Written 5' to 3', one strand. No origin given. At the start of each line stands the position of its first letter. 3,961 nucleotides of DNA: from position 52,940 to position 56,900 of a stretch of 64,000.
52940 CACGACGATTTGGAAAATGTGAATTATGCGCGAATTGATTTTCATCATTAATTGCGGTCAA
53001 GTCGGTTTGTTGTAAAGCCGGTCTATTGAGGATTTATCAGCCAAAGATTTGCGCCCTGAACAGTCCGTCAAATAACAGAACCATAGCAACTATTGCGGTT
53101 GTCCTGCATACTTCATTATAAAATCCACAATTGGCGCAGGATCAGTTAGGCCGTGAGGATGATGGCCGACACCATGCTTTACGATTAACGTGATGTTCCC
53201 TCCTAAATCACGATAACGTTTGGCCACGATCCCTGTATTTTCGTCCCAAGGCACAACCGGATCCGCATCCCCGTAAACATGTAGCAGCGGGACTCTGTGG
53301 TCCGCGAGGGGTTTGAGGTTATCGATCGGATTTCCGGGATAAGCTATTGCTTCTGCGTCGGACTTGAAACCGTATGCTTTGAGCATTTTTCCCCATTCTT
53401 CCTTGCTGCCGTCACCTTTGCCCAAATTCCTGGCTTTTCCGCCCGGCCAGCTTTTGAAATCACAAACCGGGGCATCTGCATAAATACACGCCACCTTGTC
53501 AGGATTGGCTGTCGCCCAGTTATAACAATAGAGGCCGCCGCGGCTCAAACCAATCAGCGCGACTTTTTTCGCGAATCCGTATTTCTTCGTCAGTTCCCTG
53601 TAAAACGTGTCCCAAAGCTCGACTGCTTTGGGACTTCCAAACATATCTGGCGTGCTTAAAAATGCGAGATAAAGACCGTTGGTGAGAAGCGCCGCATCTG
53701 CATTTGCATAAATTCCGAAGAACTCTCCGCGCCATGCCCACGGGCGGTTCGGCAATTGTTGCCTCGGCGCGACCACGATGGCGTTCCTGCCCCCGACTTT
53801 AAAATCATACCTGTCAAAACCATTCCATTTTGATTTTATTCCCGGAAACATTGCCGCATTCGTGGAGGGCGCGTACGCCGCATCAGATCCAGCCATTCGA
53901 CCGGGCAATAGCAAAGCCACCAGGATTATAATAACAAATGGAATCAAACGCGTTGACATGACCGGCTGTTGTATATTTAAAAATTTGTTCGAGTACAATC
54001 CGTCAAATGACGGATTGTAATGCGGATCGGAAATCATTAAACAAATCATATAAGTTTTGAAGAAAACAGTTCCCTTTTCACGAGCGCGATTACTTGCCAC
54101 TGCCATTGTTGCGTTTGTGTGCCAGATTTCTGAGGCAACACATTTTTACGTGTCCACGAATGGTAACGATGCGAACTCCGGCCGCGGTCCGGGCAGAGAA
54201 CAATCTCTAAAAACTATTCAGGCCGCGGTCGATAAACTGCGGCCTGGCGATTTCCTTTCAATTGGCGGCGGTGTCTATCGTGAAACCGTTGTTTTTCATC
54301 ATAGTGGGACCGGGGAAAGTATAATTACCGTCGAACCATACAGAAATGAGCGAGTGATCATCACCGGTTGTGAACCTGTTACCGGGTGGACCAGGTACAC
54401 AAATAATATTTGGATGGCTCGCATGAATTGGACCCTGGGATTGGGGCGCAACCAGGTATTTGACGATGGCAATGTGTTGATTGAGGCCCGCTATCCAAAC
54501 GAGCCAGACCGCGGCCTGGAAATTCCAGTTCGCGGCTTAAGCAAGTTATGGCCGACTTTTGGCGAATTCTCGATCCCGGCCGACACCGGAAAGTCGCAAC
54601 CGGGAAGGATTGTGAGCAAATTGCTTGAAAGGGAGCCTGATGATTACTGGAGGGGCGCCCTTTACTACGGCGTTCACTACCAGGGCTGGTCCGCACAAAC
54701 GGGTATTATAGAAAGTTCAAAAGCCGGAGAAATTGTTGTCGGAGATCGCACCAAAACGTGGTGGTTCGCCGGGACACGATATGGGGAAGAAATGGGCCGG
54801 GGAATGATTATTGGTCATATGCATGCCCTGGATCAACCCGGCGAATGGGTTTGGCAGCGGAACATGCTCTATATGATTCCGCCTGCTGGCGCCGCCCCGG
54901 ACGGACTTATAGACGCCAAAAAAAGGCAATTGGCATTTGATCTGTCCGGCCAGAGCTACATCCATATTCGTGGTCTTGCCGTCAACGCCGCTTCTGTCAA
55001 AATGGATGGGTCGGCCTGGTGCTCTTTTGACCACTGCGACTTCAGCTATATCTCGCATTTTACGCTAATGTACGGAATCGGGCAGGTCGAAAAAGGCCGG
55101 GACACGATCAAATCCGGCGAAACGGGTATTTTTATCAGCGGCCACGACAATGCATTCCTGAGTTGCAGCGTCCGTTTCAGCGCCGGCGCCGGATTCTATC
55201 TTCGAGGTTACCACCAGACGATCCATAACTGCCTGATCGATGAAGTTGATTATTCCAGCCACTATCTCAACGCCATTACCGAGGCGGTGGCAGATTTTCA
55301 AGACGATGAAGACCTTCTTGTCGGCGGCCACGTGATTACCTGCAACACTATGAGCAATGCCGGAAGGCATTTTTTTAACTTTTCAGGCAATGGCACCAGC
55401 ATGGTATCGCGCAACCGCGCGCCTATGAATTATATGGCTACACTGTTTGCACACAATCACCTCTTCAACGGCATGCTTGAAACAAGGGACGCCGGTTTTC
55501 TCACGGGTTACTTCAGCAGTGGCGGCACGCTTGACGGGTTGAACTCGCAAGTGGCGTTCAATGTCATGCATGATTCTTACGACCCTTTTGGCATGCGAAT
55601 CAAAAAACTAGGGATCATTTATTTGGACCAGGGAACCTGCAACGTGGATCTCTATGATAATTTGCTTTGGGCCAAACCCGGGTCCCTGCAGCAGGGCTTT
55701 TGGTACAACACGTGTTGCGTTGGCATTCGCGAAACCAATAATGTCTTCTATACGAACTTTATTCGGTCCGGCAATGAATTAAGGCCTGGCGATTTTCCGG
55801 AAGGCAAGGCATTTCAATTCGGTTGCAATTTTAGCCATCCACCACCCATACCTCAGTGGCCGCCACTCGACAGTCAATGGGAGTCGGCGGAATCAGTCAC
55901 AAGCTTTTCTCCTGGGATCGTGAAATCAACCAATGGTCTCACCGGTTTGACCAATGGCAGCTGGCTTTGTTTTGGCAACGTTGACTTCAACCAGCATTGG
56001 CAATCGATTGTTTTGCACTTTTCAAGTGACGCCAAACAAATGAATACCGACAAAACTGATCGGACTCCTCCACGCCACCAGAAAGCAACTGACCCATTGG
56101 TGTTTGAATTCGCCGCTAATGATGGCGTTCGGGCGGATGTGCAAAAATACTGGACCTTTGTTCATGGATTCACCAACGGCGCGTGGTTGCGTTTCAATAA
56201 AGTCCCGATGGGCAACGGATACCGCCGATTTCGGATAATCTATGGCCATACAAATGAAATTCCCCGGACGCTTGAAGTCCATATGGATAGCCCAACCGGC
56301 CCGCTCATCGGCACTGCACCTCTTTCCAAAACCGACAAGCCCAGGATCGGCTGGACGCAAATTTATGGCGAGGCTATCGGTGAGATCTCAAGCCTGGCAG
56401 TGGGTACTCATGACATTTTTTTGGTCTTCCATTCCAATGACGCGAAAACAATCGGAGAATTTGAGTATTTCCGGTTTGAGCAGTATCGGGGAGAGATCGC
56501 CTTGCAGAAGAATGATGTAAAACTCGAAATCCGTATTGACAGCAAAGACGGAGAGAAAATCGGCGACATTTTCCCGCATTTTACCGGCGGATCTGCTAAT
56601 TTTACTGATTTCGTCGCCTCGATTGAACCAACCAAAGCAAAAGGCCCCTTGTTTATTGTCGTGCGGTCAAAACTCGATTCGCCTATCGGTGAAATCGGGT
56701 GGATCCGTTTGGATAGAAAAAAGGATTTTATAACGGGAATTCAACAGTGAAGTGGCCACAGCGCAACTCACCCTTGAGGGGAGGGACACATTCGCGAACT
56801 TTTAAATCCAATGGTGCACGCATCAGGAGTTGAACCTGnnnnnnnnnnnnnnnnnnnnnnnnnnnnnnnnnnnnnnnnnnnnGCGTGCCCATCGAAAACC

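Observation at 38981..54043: A 16-bp 7-2-7 palindrome fused to TTGT-N17-A/T-rich promoters marks five promoters of the glycan island: candidate regulon of the local NarL-type regulator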

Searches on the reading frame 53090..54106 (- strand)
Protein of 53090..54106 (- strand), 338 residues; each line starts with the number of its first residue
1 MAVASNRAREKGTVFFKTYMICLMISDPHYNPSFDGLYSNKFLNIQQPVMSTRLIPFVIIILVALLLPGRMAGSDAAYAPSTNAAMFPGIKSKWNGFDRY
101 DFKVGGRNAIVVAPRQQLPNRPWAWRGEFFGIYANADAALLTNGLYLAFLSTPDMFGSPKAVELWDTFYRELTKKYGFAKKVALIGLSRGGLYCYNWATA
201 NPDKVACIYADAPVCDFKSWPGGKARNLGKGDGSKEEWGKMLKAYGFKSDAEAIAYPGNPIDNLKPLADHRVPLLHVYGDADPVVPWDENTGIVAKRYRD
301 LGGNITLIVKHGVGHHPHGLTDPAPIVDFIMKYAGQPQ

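Call 10: search_protein_families(library=pfam, proteins=[window:53090-54106:-])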
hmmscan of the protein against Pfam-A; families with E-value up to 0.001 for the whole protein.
window:53090-54106:- (338 aa): 4 families
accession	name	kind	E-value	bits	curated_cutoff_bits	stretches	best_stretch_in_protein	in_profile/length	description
PF00326.27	Peptidase_S9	-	2.8e-06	27.4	22.6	1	175-325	59-201/213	Prolyl oligopeptidase family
PF00561.26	Abhydrolase_1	-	3.5e-05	24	25.8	0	174-213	64-102/245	alpha/beta hydrolase fold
PF12146.15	Hydrolase_4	-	9.1e-05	22.3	27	0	166-218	63-114/239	Serine aminopeptidase, S33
PF12697.13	Abhydrolase_6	-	0.00023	22.3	26.3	1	162-328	52-216/217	Alpha/beta hydrolase family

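Call 36: find_homologous_proteins(query=window:53090-53959:-, max_evalue=1e-30)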
Query window:53090-53959:- (289 aa): 4127 proteins with E <= 1e-30 among 5310 candidates; the best 120 are listed.
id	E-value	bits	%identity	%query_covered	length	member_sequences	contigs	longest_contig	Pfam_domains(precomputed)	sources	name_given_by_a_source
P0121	2.7e-184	630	93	99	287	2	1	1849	PF00326.28,PF00561.27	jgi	jgi:pimeloyl-ACP methyl ester carboxylesterase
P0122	4.0e-161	553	82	99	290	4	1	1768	PF00326.28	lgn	-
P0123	9.4e-152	523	78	99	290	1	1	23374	PF00326.28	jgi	jgi:pimeloyl-ACP methyl ester carboxylesterase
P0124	2.0e-148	512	82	90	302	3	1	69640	PF00326.28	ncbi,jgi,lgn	ncbi:MAG TPA: alpha/beta hydrolase [Verrucomicrobiae bacterium]|jgi:pimeloyl-ACP methyl ester carbox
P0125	8.0e-148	510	77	97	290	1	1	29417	PF00326.28,PF00561.27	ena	-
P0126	8.9e-146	503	73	99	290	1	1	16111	PF00326.28,PF00561.27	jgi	jgi:pimeloyl-ACP methyl ester carboxylesterase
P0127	1.4e-143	496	74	97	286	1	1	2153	PF00326.28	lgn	-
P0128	6.3e-143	494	74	99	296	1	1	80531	PF00326.28,PF00561.27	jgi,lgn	jgi:pimeloyl-ACP methyl ester carboxylesterase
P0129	2.0e-142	492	78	92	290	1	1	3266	PF12697.14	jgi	jgi:pimeloyl-ACP methyl ester carboxylesterase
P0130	1.1e-141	490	77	89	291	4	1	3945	PF00326.28,PF00561.27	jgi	jgi:pimeloyl-ACP methyl ester carboxylesterase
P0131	7.5e-141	487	74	97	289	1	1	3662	PF00326.28,PF12697.14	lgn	-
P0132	1.0e-140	486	77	91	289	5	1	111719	PF00326.28,PF12697.14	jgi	jgi:pimeloyl-ACP methyl ester carboxylesterase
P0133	1.2e-140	486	78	87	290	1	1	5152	PF00561.27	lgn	-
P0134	1.3e-140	486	72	99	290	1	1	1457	PF12697.14,PF00561.27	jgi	jgi:pimeloyl-ACP methyl ester carboxylesterase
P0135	1.6e-140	486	75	92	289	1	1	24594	PF00326.28,PF00561.27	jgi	jgi:pimeloyl-ACP methyl ester carboxylesterase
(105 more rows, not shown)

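Call 37: find_encoding_contigs(protein=P0125, flank=10000, max_places=1)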
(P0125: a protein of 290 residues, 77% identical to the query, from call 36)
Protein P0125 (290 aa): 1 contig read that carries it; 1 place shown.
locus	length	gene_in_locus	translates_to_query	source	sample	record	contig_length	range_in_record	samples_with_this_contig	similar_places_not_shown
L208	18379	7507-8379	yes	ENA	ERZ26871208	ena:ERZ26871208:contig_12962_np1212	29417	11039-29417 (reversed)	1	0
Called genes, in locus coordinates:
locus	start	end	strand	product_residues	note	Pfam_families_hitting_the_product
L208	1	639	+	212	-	?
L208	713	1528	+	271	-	PF17957:Big_7 (weak)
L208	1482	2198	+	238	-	PF00801:PKD (faint)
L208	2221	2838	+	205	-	PF01436:NHL (faint)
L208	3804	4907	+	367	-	PF00722:Glyco_hydro_16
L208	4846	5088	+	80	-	-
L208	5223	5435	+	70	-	-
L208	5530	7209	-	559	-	PF07944:Beta-AFase-like_GH127_cat, PF20736:Glyco_hydro127M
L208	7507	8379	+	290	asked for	PF00561:Abhydrolase_1 (faint), PF00326:Peptidase_S9 (weak)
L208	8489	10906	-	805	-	PF02065:Melibiase (weak)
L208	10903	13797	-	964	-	-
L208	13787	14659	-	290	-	PF07963:N_methyl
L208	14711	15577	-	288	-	PF07963:N_methyl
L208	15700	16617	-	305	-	PF13385:Laminin_G_3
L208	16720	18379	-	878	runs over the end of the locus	PF13385:Laminin_G_3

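Call 38: find_encoding_contigs(protein=P0128, flank=10000, max_places=1)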
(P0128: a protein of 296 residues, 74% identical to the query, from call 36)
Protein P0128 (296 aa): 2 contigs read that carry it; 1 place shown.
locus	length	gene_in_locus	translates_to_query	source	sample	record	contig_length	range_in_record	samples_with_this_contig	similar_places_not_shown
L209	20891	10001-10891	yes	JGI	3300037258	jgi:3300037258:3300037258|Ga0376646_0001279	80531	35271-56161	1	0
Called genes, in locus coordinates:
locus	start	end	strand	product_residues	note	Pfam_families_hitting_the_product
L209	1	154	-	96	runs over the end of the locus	-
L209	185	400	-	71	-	-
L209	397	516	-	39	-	-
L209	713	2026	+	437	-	PF01408:GFO_IDH_MocA, PF19051:GFO_IDH_MocA_C2, PF22725:GFO_IDH_MocA_C3 (faint)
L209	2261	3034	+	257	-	PF00512:HisKA, PF02518:HATPase_c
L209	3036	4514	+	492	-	PF20695:UbiD_N, PF01977:UbiD, PF20696:UbiD_C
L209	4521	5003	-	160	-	-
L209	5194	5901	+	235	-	PF10988:DUF2807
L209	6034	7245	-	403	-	PF16158:N_BRCA1_IG, PF12671:Amidase_6 (faint)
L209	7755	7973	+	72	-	-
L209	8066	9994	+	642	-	-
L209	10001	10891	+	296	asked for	PF00561:Abhydrolase_1 (faint), PF00326:Peptidase_S9 (weak)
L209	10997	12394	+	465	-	PF01120:Alpha_L_fucos (weak)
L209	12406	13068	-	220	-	PF00072:Response_reg, PF00196:GerE, PF08281:Sigma70_r4_2 (weak)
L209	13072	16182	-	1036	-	PF08450:SGL (faint), PF07494:Reg_prop (faint), PF07495:Y_Y_Y, PF07730:HisKA_3, PF02518:HATPase_c, PF13581:HATPase_c_2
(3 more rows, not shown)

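Call 39: find_encoding_contigs(protein=P0124, flank=10000, max_places=1)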
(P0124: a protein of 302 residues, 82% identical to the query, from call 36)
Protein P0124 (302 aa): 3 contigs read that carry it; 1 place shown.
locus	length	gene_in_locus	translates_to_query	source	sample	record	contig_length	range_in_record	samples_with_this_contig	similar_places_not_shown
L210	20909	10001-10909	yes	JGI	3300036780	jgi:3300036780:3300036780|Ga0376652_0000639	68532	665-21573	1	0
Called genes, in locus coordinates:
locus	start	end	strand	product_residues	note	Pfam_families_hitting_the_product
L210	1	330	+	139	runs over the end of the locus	-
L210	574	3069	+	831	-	PF13385:Laminin_G_3, PF07679:I-set (weak), PF13927:Ig_3 (faint), PF07679:I-set (weak), PF13385:Laminin_G_3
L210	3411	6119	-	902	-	PF22842:Pel9A-like_beta_helix, PF18099:CBM_35_2 (faint), PF03422:CBM_6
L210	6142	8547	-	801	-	PF07944:Beta-AFase-like_GH127_cat, PF20736:Glyco_hydro127M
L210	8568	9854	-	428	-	-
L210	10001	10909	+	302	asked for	PF00326:Peptidase_S9 (weak)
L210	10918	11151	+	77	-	-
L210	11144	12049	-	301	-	PF00135:COesterase (weak), PF20434:BD-FAE, PF07859:Abhydrolase_3, PF00326:Peptidase_S9 (weak)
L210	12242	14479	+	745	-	PF00933:Glyco_hydro_3, PF01915:Glyco_hydro_3_C, PF14310:Fn3-like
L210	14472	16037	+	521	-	PF03629:SASA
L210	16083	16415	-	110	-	PF01609:DDE_Tnp_1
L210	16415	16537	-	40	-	-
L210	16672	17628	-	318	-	PF00149:Metallophos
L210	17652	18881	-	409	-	-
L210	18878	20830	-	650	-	-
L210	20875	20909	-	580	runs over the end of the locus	PF00083:Sugar_tr, PF07690:MFS_1, PF00083:Sugar_tr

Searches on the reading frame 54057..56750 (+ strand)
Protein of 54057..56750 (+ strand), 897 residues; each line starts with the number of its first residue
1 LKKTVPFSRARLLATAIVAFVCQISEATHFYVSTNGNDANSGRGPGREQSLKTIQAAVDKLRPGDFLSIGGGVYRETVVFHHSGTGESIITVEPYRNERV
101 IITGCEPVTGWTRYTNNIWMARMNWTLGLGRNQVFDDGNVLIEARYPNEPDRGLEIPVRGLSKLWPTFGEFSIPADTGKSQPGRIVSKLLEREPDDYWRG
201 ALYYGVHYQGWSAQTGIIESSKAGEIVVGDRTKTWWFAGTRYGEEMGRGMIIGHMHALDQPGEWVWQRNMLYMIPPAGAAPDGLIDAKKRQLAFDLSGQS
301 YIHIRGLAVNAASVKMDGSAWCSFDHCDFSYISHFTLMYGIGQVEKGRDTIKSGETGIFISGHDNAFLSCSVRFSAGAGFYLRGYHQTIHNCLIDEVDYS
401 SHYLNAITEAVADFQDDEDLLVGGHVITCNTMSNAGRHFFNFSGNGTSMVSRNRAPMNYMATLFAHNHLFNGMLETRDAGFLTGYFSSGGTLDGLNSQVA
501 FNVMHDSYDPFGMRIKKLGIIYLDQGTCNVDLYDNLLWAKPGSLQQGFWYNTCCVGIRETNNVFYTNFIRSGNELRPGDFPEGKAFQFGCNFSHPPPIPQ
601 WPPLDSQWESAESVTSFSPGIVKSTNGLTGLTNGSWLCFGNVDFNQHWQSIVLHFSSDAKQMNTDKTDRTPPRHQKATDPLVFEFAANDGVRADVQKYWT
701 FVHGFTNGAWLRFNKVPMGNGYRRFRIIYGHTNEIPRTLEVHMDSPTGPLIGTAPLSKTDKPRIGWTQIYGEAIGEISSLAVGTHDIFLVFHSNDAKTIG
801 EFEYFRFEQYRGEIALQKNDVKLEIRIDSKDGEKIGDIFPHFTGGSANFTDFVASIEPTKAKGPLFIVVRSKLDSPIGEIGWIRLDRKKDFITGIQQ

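Call 10: search_protein_families(library=pfam, proteins=[window:54057-56750:+])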
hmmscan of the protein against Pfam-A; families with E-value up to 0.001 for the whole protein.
window:54057-56750:+ (897 aa): 1 family
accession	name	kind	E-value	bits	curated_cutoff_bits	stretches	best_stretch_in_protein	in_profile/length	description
PF03422.21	CBM_6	-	1.2e-18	68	28.9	1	702-808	25-124/125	Carbohydrate binding module (family 6)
